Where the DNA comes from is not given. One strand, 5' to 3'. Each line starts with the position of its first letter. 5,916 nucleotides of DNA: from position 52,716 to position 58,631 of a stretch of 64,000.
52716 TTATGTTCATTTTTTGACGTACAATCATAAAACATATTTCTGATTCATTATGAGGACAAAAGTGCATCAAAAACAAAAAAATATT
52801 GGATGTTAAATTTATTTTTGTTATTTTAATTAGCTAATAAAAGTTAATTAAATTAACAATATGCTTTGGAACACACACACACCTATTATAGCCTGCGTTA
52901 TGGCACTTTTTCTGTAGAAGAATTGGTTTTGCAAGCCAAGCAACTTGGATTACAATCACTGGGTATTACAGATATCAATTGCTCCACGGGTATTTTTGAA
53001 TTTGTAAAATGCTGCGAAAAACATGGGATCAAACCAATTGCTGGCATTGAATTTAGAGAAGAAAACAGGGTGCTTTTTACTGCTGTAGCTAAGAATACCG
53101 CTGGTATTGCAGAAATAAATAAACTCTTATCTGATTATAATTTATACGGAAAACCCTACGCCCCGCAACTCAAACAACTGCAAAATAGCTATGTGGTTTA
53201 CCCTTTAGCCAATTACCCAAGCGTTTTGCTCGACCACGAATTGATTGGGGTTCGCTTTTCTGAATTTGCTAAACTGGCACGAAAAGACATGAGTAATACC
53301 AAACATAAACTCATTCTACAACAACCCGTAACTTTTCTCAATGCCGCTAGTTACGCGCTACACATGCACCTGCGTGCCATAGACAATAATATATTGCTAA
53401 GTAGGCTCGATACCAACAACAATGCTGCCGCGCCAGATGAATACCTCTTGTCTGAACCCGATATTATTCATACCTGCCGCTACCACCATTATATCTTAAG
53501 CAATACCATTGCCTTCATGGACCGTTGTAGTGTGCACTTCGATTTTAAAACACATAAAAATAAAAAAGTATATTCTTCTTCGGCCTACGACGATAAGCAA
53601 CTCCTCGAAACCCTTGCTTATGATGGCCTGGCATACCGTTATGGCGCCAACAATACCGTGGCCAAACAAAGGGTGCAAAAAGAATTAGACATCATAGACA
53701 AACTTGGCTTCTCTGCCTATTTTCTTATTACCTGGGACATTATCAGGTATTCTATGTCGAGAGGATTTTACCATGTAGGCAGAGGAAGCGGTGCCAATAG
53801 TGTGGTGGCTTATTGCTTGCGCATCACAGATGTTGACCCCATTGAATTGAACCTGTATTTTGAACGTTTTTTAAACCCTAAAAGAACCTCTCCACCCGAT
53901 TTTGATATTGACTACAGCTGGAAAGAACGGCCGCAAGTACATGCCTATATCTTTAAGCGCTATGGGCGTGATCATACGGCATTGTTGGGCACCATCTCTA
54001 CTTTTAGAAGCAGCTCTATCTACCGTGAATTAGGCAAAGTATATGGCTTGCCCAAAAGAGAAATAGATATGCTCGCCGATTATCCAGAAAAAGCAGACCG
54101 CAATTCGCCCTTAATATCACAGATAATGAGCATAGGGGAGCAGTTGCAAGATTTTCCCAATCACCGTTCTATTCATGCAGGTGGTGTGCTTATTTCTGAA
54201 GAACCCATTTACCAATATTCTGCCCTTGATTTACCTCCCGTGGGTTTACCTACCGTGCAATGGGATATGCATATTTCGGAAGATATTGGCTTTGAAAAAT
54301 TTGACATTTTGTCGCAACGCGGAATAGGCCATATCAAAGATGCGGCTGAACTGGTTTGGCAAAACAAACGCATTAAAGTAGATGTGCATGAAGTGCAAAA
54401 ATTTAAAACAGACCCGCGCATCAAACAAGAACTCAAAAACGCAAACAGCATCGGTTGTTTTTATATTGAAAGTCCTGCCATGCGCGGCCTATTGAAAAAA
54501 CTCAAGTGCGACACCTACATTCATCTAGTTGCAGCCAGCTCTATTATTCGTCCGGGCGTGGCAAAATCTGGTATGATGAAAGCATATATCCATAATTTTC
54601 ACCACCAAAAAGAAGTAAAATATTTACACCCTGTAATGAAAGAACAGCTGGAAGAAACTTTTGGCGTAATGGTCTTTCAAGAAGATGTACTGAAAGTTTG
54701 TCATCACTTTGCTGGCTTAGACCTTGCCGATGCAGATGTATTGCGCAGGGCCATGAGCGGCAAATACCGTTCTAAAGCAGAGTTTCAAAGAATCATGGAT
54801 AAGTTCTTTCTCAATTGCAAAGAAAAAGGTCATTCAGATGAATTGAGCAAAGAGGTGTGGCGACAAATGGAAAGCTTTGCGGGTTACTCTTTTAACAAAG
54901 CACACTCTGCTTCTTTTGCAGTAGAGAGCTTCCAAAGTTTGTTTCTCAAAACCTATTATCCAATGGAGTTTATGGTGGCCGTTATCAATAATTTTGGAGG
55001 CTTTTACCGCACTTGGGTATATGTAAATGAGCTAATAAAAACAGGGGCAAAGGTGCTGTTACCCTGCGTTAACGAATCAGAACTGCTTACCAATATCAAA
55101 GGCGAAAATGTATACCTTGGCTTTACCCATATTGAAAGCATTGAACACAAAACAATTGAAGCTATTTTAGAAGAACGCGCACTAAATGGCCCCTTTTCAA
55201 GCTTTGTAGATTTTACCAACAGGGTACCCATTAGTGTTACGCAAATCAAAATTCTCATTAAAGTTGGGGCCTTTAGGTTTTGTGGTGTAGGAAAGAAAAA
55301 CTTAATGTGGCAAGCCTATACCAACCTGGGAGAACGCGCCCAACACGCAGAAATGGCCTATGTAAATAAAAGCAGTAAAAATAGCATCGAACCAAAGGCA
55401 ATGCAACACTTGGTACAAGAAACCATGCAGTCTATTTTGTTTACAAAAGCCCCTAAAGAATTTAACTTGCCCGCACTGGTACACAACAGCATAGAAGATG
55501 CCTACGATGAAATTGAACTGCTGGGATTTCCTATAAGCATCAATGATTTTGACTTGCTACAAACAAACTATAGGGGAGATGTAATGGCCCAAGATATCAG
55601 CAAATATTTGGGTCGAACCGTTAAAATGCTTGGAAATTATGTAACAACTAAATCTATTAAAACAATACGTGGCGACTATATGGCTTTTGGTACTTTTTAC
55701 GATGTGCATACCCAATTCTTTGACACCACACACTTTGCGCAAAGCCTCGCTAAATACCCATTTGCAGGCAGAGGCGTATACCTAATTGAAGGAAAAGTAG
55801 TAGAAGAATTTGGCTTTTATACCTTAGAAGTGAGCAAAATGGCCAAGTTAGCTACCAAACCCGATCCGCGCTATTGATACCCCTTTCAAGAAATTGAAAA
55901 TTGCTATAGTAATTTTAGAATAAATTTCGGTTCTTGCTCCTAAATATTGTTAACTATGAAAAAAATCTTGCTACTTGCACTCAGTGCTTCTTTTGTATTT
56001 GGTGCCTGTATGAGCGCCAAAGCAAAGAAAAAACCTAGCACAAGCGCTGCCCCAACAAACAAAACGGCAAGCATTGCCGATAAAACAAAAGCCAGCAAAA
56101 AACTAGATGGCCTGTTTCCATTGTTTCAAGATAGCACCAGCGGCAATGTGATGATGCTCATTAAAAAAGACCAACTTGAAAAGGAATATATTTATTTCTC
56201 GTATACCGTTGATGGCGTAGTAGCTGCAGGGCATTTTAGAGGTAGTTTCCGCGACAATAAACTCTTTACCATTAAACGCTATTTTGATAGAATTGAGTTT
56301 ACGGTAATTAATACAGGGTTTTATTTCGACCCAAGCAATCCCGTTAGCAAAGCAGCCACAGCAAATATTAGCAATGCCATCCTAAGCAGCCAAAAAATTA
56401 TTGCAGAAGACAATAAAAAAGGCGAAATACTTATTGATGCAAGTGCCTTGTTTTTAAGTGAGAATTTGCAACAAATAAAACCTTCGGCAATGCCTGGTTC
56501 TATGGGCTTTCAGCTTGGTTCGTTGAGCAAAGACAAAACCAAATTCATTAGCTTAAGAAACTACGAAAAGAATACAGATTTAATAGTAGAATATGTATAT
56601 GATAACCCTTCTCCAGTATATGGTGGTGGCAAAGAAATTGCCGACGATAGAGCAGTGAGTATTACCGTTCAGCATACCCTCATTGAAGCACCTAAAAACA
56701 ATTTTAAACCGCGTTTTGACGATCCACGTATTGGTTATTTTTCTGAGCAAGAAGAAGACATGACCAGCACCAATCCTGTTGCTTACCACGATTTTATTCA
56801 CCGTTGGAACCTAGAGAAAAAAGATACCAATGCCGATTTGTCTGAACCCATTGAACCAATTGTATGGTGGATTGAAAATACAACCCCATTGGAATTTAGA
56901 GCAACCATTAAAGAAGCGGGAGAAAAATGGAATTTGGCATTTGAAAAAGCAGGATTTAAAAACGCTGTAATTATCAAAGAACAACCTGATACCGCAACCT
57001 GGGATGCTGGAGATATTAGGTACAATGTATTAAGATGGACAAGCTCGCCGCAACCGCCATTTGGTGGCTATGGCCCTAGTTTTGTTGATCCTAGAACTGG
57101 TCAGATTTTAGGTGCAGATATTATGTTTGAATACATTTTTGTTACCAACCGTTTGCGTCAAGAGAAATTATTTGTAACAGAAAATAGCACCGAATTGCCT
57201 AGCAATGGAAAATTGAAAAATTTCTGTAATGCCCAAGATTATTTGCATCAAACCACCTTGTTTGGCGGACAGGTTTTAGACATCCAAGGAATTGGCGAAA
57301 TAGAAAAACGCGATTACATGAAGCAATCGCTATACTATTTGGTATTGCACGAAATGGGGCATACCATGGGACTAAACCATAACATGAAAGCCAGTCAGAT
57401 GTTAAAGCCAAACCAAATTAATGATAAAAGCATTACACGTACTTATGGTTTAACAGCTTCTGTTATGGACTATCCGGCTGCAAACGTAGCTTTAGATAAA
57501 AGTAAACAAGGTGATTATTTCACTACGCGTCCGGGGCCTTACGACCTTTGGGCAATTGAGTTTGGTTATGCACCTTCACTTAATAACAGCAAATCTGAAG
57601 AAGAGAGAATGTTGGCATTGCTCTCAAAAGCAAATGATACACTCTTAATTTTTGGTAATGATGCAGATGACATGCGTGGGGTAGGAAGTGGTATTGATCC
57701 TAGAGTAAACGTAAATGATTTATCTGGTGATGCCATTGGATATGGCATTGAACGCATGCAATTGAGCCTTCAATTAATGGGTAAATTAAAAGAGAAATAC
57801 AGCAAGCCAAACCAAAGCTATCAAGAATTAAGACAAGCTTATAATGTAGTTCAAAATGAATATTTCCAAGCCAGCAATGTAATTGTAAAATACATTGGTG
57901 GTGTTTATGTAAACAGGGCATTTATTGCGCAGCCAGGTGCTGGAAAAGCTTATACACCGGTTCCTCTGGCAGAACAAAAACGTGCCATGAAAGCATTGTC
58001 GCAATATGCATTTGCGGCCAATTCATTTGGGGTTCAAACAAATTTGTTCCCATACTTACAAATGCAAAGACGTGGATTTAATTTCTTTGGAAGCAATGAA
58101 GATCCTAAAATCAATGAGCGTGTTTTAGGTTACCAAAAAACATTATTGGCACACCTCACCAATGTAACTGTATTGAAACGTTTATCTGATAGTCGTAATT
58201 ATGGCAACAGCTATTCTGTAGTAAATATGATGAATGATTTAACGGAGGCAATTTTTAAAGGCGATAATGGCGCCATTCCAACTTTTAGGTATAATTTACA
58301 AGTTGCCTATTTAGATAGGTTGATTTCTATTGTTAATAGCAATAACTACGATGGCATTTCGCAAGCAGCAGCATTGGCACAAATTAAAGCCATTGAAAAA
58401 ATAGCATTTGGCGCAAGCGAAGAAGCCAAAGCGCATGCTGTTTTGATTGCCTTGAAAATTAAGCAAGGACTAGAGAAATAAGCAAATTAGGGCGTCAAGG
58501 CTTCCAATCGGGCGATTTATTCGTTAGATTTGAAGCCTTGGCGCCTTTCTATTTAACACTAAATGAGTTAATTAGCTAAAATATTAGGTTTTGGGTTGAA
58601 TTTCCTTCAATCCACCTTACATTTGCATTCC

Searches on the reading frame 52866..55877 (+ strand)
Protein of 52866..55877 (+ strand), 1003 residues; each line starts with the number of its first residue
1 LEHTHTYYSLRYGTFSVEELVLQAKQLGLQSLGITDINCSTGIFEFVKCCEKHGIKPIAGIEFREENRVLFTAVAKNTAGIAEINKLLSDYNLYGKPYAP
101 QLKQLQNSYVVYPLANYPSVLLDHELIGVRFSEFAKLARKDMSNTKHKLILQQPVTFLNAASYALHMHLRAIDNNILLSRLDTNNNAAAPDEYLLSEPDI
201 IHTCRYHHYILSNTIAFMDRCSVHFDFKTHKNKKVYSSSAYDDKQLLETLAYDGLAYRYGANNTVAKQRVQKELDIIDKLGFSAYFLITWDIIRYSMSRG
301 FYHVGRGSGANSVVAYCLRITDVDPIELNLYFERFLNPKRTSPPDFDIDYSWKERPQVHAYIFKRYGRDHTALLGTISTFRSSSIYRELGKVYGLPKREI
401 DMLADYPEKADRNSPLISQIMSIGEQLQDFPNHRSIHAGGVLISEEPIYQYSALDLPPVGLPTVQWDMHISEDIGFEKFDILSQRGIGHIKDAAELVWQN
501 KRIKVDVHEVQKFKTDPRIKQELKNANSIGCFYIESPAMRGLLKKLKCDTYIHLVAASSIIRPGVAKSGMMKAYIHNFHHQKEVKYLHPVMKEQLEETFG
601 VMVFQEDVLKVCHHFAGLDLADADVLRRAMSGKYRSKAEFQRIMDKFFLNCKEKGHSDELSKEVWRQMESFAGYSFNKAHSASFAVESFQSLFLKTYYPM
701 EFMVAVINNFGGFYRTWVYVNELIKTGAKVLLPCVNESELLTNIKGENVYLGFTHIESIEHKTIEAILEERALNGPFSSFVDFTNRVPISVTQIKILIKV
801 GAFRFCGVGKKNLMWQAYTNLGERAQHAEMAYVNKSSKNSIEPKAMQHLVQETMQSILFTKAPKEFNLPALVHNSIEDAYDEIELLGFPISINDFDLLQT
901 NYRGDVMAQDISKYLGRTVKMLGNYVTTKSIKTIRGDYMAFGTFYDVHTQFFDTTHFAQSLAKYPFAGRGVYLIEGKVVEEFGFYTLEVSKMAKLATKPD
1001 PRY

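Call 51: search_protein_families(library=pfam, proteins=[window:52866-55877:+], max_evalue=0.0001)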
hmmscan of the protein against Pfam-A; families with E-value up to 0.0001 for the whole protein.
window:52866-55877:+ (1003 aa): 4 families
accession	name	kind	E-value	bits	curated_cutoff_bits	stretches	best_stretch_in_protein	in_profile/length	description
PF07733.18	DNA_pol3_alpha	-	5.9e-67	226.5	23.9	1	246-482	2-259/260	Bacterial DNA polymerase III alpha NTPase domain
PF17657.6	DNA_pol3_finger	-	2.2e-37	128.4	22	1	490-655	5-166/166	Bacterial DNA polymerase III alpha subunit finger domain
PF14579.12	HHH_6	-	9.7e-21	74.2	25.6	1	727-812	1-89/90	Helix-hairpin-helix motif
PF02811.25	PHP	-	1e-16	62.1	26.4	1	3-103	3-108/164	PHP domain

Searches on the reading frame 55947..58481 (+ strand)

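Call 51: search_protein_families(library=pfam, proteins=[window:55947-58481:+], max_evalue=0.0001)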
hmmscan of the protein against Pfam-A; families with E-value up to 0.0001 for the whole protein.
window:55947-58481:+ (844 aa): 3 families
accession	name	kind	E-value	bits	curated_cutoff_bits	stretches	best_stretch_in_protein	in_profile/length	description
PF16313.11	DUF4953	-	1.4e-77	261.4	24.2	1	454-773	5-313/316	Met-zincin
PF17148.9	DUF5117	-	1.4e-23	84.1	27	1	129-292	34-189/189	Domain of unknown function (DUF5117)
PF00413.30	Peptidase_M10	-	4.9e-05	23.7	24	0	453-490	99-136/159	Matrixin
